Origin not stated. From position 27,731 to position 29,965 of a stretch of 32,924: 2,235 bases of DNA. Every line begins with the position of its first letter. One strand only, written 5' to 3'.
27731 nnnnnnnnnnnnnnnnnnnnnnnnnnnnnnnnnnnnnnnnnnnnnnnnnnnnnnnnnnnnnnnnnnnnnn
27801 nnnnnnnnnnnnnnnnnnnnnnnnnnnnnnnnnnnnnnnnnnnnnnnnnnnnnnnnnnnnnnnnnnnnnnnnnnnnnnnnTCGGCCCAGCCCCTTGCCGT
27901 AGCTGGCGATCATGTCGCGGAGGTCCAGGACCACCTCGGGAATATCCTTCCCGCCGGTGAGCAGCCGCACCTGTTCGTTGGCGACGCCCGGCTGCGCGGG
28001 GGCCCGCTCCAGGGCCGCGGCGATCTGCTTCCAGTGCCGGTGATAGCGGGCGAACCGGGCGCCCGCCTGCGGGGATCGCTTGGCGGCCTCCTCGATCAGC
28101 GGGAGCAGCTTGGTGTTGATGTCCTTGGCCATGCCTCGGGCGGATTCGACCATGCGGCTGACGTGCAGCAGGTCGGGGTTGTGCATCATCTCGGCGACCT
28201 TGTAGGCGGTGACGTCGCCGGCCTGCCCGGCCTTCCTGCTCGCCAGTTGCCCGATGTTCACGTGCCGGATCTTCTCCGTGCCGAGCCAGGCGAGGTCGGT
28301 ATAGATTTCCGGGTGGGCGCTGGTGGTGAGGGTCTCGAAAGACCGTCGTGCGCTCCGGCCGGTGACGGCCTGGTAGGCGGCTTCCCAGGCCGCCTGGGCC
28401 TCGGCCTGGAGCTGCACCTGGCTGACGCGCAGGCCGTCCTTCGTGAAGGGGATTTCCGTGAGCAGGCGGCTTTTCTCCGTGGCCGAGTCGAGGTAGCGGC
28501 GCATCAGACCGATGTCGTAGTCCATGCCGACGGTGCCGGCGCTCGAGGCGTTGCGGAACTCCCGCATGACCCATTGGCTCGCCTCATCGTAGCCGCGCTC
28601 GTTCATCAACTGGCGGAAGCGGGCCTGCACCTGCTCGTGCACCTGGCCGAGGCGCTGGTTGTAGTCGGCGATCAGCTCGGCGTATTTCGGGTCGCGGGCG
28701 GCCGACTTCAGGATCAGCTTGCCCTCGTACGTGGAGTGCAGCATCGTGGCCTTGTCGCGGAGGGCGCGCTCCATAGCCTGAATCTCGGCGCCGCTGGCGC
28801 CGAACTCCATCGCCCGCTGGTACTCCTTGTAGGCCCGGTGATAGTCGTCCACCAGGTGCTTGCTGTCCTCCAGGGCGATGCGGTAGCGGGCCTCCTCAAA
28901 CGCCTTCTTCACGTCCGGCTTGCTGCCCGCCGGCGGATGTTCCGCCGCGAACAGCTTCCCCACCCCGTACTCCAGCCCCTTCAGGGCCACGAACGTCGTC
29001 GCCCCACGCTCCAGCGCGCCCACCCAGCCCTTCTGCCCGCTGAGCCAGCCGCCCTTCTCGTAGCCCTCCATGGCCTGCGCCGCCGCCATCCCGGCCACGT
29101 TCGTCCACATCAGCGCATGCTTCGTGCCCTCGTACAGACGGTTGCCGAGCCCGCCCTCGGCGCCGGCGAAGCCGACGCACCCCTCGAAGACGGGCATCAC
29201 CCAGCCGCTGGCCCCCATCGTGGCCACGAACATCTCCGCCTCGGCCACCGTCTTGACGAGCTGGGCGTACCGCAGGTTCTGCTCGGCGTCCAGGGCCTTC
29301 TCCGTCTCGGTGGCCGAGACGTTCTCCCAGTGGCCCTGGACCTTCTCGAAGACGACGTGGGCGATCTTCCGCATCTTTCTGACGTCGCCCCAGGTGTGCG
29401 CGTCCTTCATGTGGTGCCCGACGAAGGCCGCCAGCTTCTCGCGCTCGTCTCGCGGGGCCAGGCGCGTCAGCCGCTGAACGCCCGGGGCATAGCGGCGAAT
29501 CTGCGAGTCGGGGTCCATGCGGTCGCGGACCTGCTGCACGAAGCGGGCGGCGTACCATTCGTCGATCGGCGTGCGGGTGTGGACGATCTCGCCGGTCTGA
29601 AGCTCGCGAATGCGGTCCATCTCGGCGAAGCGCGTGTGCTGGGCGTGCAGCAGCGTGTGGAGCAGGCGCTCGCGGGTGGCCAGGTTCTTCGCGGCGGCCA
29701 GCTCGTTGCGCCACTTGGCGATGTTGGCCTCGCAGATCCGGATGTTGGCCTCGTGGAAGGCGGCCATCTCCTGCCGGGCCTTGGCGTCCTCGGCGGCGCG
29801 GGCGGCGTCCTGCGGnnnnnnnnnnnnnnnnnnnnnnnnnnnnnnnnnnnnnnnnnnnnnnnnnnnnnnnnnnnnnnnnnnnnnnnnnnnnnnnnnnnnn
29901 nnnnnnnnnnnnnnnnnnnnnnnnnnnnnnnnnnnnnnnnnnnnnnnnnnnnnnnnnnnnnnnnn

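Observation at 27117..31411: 1139-aa secreted orphan protein translationally coupled (ATGA) to an ankyrin-repeat lipoprotein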

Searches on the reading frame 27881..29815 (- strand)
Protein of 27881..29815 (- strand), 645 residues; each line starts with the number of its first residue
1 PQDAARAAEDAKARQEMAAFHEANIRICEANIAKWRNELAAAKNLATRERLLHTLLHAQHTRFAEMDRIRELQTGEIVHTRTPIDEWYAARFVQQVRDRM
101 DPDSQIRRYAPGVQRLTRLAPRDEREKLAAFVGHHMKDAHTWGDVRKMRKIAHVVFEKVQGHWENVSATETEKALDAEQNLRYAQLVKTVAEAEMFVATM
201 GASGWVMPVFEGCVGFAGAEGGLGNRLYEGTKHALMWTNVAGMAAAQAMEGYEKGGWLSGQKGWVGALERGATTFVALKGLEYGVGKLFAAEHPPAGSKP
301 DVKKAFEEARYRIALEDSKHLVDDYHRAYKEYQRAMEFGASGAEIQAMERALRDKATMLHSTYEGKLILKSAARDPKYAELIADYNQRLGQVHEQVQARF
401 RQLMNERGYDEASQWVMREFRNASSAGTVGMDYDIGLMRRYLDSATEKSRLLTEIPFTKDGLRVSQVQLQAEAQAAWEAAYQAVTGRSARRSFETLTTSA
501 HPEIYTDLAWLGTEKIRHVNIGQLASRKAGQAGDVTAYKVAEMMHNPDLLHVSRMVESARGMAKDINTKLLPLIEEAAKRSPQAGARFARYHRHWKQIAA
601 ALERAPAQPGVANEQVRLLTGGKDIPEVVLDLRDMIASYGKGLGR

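Call 57: find_related_loci(query=A5, collection=genome_contigs, flank=6000)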
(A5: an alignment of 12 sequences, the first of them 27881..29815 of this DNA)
Query A5 (645 aa) in genome_contigs; peptide patterns used: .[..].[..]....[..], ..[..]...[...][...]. (x = any residue, [..] = any of these).
120 stretches matched a pattern; 61 encode a relative of the query (tblastn E <= 1e-3); 61 distinct loci.
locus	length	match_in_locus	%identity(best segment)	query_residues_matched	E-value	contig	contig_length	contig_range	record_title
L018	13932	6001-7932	76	1-645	0e+0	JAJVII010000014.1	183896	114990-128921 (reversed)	MAG: Phycisphaerae bacterium isolate Bin_76R c_000000000370, whole genome shotgun sequence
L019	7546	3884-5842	56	2-645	0e+0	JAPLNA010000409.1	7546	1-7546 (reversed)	MAG: Planctomycetota bacterium isolate LacPavin_0419_WC90_MAG_66_8 LacPavin_0419_WC90_scaffold_663520, whole genome shot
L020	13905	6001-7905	42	10-645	2e-160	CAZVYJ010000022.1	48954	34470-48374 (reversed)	MAG TPA_asm: uncultured Planctomycetaceae bacterium isolate binchicken_co27_480 genome assembly, contig: NODE_1228_lengt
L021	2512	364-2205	36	7-642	5e-108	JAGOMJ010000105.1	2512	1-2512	MAG: Smithella sp. isolate Go_SlDig_bin_11 Go_SlDig_175734_length_2512_cov_50.118658, whole genome shotgun sequence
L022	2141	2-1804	35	20-642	9e-107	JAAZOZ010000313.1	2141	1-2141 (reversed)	MAG: Smithella sp. isolate AS4AglBPMA_11 21427_AS4A, whole genome shotgun sequence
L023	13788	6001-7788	34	12-642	1e-95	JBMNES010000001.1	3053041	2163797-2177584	MAG: Armatimonadota bacterium isolate SBF912LR0HQ0044 contig_28947, whole genome shotgun sequence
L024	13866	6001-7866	34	1-642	3e-95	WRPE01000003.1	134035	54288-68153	MAG: Syntrophaceae bacterium isolate X3_MaxBin.011 scaffold_115, whole genome shotgun sequence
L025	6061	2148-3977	35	15-642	4e-95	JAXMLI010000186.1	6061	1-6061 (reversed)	MAG: Smithellaceae bacterium isolate L4_metabat.bin.25 k141_85955, whole genome shotgun sequence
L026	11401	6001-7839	35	1-645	7e-93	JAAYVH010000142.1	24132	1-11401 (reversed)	MAG: Chthonomonadales bacterium isolate AS27yjCOA_40 84695_AS27, whole genome shotgun sequence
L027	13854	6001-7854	34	2-645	2e-92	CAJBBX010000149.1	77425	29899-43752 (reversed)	MAG: uncultured Chthonomonas sp. isolate Loc090907-8-6m_bin-692 genome assembly, contig: bin-692:149/188, whole genome s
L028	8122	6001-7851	33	9-631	2e-90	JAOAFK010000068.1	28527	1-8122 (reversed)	MAG: Syntrophorhabdaceae bacterium isolate SKW285 k141_1688518, whole genome shotgun sequence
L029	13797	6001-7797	33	9-642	2e-89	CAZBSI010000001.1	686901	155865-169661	MAG TPA_asm: uncultured bacterium isolate SRP216815_co1_264 genome assembly, contig: NODE_2_length_686901_cov_72.347386,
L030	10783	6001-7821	34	12-645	3e-88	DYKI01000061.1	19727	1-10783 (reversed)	MAG TPA_asm: Chthonomonas calidirosea isolate SulCav_AS07-7_64_28 SulCav_AS07_7_2719_length_19727_cov_13_993900, whole g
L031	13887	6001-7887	33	5-632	6e-86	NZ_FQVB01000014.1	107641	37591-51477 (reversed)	Desulfacinum infernum DSM 9756, whole genome shotgun sequence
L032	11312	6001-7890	33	10-638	5e-85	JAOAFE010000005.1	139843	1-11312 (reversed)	MAG: Syntrophales bacterium isolate SKW28 NODE_5_length_139843_cov_8.559313, whole genome shotgun sequence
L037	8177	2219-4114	32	20-645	2e-75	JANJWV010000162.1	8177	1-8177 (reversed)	MAG: Desulfomicrobium sp. isolate RS262_metabat.bin.25 RS262_k141_249498, whole genome shotgun sequence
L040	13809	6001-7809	31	17-645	2e-73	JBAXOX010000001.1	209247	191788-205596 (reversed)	MAG: Acidobacteriota bacterium isolate ELA516 MAG516_1, whole genome shotgun sequence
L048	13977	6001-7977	29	1-636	1e-63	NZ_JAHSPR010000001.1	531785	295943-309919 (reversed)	Advenella alkanexedens strain LAM0050 Scaffold1_1, whole genome shotgun sequence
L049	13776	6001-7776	30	21-638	9e-61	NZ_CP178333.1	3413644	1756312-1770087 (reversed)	Ectothiorhodospira shaposhnikovii strain PHS-Q chromosome, complete genome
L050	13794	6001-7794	32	55-642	1e-59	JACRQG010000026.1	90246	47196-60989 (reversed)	MAG: Verrucomicrobia bacterium isolate NC_groundwater_2007_Pr3_S-0.65um_68_3 SR2-18-Sp65_coassembly_scaffold_49288, whol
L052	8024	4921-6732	29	1-629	8e-57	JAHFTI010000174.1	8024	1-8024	MAG: Opitutaceae bacterium isolate nzgw617 NODE_25762_length_8025_cov_2.523785, whole genome shotgun sequence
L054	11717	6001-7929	29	1-625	1e-53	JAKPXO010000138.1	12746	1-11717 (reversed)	MAG: Acidobacteriota bacterium isolate USPA_metabat.87 k141_487122, whole genome shotgun sequence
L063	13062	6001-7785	29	67-636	2e-41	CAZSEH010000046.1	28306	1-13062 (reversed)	MAG TPA_asm: uncultured Opitutaceae bacterium isolate binchicken_co54_385 genome assembly, contig: NODE_2847_length_2830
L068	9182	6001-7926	26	12-643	3e-36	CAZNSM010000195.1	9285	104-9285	MAG TPA_asm: uncultured Pirellulales bacterium isolate binchicken_co43_162 genome assembly, contig: NODE_13257_length_92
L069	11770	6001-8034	27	2-641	9e-36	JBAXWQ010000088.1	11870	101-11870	MAG: Opitutia bacterium isolate ELA717 MAG717_88, whole genome shotgun sequence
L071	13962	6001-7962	27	9-645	9e-37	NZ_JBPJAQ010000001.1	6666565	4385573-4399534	Paludibaculum fermentans strain T20B24 1, whole genome shotgun sequence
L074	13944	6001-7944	25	12-638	5e-35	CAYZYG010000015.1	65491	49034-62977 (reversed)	MAG TPA_asm: uncultured Vicinamibacterales bacterium isolate SRP329715_co1_323 genome assembly, contig: NODE_485_length_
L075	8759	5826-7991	26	10-628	1e-18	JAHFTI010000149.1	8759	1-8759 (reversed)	MAG: Opitutaceae bacterium isolate nzgw617 NODE_21884_length_8760_cov_2.275148, whole genome shotgun sequence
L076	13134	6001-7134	26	300-638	4e-16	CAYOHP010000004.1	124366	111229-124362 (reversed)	MAG TPA_asm: uncultured bacterium isolate SRP323723_co1_104 genome assembly, contig: NODE_122_length_124366_cov_7.533943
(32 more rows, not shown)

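Call 61: search_protein_families(library=pfam, proteins=[L031:8027-10495:+, L037:4143-6731:+, L050:2254-3171:+, L069:2982-3689:+, L032:7924-8874:+, L025:4105-5526:+, L048:2558-3565:+, L068:7874-8899:+, L049:3350-4144:+], max_evalue=0.01)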
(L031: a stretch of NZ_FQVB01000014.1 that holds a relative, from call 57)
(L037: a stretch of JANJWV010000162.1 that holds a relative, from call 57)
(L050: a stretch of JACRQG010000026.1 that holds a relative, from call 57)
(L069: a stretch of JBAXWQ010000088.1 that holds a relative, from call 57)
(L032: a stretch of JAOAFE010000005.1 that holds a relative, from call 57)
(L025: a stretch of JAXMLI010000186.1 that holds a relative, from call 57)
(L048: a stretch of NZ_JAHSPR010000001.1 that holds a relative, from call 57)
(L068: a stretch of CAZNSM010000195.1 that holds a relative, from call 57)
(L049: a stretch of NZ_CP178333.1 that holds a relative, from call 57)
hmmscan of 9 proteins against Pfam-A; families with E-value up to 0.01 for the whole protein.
L031:8027-10495:+ (822 aa): 0 families

L037:4143-6731:+ (862 aa): 0 families

L050:2254-3171:+ (305 aa): 1 family
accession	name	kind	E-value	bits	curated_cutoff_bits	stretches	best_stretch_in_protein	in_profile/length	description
PF20990.2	DUF2207_C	-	0.0013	18.9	33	0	70-142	140-204/247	Predicted membrane protein (DUF2207) C-terminal domain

L069:2982-3689:+ (235 aa): 1 family
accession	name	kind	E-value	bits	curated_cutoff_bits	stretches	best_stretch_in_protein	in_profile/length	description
PF13273.12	DUF4064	-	0.0049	17.5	32.1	0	37-140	6-100/102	Protein of unknown function (DUF4064)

L032:7924-8874:+ (316 aa): 0 families

L025:4105-5526:+ (473 aa): 2 families
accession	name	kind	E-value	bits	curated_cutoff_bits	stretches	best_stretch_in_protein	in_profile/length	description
PF00754.31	F5_F8_type_C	-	4.8e-28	98.3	28.2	1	82-213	2-126/127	F5/8 type C domain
PF22633.2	F5_F8_type_C_2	-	8.4e-09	36.4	27.8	1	109-199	10-91/91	NedA-like, galactose-binding domain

L048:2558-3565:+ (335 aa): 0 families

L068:7874-8899:+ (341 aa): 6 families
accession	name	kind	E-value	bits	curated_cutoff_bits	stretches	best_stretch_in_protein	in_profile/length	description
PF12796.13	Ank_2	-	3.2e-44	149.9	27.3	3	191-282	1-89/90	Ankyrin repeats (3 copies)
PF13637.12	Ank_4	-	2.4e-37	126.5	22.7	5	98-147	1-50/50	Ankyrin repeats (many copies)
PF00023.36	Ank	-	1.3e-33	113.6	21.1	4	253-283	2-32/33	Ankyrin repeat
PF13857.12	Ank_5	-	1.9e-27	95.4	27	3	115-167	3-56/56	Ankyrin repeats (many copies)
PF13606.12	Ank_3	-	1.4e-26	89.6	22.3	2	286-311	2-27/30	Ankyrin repeat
PF24521.3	Ank_KRIT1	-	1.4e-08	35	80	1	187-288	18-120/149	KRIT1 ankyrin-repeats domain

L049:3350-4144:+ (264 aa): 2 families
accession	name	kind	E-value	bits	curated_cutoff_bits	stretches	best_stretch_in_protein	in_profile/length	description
PF00072.30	Response_reg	-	5.6e-38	130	30.2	2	148-259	1-109/111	Response regulator receiver domain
PF06490.17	FleQ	-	4e-05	24.3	22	1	147-262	1-105/108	Flagellar regulatory protein FleQ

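Call 66: predict_structure(alignment_id=A4)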
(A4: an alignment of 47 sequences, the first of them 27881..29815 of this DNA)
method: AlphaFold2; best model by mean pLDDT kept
length: 645 residues; sequences in the alignment: 47
mean_pLDDT: 85.7   pTM: 0.56
mean pLDDT of the five models: 85.7, 85.1, 82.1, 81.3, 77.2
residues with pLDDT >= 90: 370; 70-90: 191; 50-70: 59; < 50: 25
segments of 3 or more residues with pLDDT < 50: 282-299, 448-451
pLDDT, mean of each block of 10 residues (from residue 1): 80 95 98 97 95 96 98 95 93 79 84 91 93 90 88 91 82 75 70 61 63 78 82 74 76 76 79 64 45 43 80 93 96 96 96 96 93 91 93 96 97 88 59 83 56 78 94 97 96 91 88 75 89 95 93 95 94 93 93 97 94 91 92 95 89
secondary structure, 60 per line:
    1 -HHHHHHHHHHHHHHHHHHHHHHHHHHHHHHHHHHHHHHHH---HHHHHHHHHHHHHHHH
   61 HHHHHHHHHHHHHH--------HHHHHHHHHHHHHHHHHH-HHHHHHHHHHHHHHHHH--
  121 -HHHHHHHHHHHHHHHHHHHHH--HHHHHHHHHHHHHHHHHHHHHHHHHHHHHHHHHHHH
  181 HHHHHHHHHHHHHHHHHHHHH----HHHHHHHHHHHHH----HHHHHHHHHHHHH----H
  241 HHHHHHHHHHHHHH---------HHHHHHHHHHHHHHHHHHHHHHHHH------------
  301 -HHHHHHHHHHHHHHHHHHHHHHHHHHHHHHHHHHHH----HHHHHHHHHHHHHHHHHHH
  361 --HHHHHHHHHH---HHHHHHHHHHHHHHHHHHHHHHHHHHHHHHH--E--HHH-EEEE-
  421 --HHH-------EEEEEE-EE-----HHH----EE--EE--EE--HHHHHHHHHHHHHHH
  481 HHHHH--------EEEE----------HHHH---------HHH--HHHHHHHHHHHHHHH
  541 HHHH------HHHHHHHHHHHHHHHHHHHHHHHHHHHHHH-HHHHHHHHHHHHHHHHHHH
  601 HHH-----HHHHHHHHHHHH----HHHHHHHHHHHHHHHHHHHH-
elements in order: H2-41 H45-74 H83-100 H102-118 H122-142 H145-201 H206-218 H223-235 H240-254 H264-288 H302-337 H342-360 H363-372 H376-406 E416-419 E433-438 H466-485 E494-497 H508-511 H526-544 H551-580 H582-603 H609-620 H625-644

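Call 68: fold_search(model_id=the predicted structure, library=pdb)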
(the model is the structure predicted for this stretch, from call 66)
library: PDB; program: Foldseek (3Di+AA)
matches with E <= 10: 65; with E <= 0.001: 0
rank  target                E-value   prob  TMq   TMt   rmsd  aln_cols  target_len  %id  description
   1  6o3e_B                6.0e-02  0.25  0.11  0.12  32.6       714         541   12  mouse aE-catenin 82-883 (released 2019-11-13)
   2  6o3e_A                3.8e-01  0.16  0.13  0.14  30.6       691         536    9  mouse aE-catenin 82-883 (released 2019-11-13)
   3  9a65_A                8.5e-01  0.07  0.08  0.10  100.3       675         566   10  Integrative model of YVAQ-MCPB by crosslinking MS and deep learning (released 2024-09-18)
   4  5h5m_B                9.6e-01  0.12  0.11  0.17  20.1       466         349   10  Crystal structure of HMP-1 M domain (released 2017-03-29)
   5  4pju_A                1.0e+00  0.08  0.12  0.10  31.5       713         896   13  crystal structure of human Stromal Antigen 2 (SA2) in complex with Sister Chromatid Cohesion protein 1 (Scc1) (released 2014-08-27)
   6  8cws_A                1.4e+00  0.07  0.09  0.11  28.6       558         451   12  Accurate computational design of genetically encoded 3D protein crystals (released 2023-11-01)
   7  8ga6                  1.4e+00  0.05  0.09  0.11  31.6       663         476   12  Geometrically programmable nanomaterial construction using regularized protein building blocks (released 2024-03-13)
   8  4k1n_A                1.5e+00  0.06  0.10  0.12  33.9       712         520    9  Crystal structure of full-length mouse alphaE-catenin (released 2013-05-01)
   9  8cwy_A                1.7e+00  0.06  0.09  0.10  28.7       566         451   12  Accurate computational design of genetically encoded 3D protein crystals (released 2023-11-01)
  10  3wyg_C                2.6e+00  0.03  0.10  0.07  28.5       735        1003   11  Crystal structure of Xpo1p-PKI-Gsp1p-GTP complex (released 2014-11-12)
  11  8gel_A                2.7e+00  0.06  0.11  0.14  31.1       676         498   10  Cryo-EM structure of synthetic tetrameric building block sC4 (released 2024-03-13)
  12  7w1m_D                2.7e+00  0.04  0.12  0.09  32.7       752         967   10  Cryo-EM structure of human cohesin-CTCF-DNA complex (released 2023-05-31)
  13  2y4t_A                2.9e+00  0.04  0.07  0.10  25.1       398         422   12  Crystal structure of the human co-chaperone P58(IPK) (released 2011-08-10)
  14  7kzt_V                3.3e+00  0.05  0.14  0.10  34.3       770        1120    9  Structure of the human fanconi anaemia Core-UBE2T-ID-DNA complex in intermediate state (released 2021-03-10)
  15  5khr_O                3.3e+00  0.03  0.12  0.13  30.6       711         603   10  Model of human Anaphase-promoting complex/Cyclosome complex (APC15 deletion mutant) in complex with the E2 UBE2C/UBCH1 (released 2016-08-24)
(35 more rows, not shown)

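Call 70: fold_search(model_id=the predicted structure, library=viral)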
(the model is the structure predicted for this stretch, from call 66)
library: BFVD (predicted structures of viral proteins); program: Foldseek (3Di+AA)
matches with E <= 10: 162; with E <= 0.001: 0
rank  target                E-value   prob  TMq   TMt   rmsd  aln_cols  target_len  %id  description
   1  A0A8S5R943            3.5e-02  0.38  0.11  0.11  30.1       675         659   11  Chromosome segregation ATPase [virus sp. cti5L29]
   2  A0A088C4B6            1.8e-01  0.13  0.09  0.05  38.1       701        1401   11  (no name in the UniProt tables at hand)
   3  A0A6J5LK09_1          2.1e-01  0.12  0.11  0.06  36.4       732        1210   12  Uncharacterized protein [uncultured Caudovirales phage]
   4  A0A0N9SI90            2.1e-01  0.11  0.08  0.08  39.9       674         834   14  Putative tape measure protein [Pseudomonas phage POR1]
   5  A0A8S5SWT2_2          2.5e-01  0.12  0.11  0.06  59.2       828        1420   10  Minor tail protein [Siphoviridae sp. ctZHD14]
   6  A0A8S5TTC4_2          3.5e-01  0.08  0.10  0.09  32.3       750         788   10  Minor tail protein [Siphoviridae sp. ct5jB2]
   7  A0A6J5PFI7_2          3.8e-01  0.08  0.09  0.06  39.9       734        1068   12  Large polyvalent protein associated domain-containing protein [uncultured Caudovirales phage]
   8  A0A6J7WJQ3            4.9e-01  0.10  0.09  0.06  39.8       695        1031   10  Uncharacterized protein [uncultured Caudovirales phage]
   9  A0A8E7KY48            5.1e-01  0.08  0.09  0.05  35.5       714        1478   12  (no name in the UniProt tables at hand)
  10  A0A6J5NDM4            5.3e-01  0.10  0.11  0.10  38.7       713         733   10  Uncharacterized protein [uncultured Caudovirales phage]
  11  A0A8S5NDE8            6.0e-01  0.07  0.10  0.07  35.2       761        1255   14  Tail tape measure protein [Myoviridae sp. ct9MV2]
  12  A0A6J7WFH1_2          7.1e-01  0.05  0.08  0.07  50.0       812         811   13  Uncharacterized protein [uncultured Caudovirales phage]
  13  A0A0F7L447            7.4e-01  0.08  0.12  0.08  45.0       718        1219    9  Transglycosylase SLT domain-containing protein [uncultured marine virus]
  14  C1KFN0                8.8e-01  0.07  0.09  0.07  30.7       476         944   12  Putative tail lysin [Lactobacillus phage Lb338-1]
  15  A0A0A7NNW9            9.2e-01  0.06  0.09  0.06  36.1       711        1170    9  Lysin [Lactobacillus phage LfeInf]
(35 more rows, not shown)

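Call 85: search_dna_similar(query=window:27881-29815:-, collection=plasmids, mode=protein, max_evalue=0.001)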
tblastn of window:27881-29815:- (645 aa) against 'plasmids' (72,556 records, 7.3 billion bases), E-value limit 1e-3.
No match.

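Call 86: search_dna_similar(query=window:27881-29815:-, collection=phages, mode=protein, max_evalue=0.001)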
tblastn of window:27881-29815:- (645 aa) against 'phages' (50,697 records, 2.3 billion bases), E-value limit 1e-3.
No match.
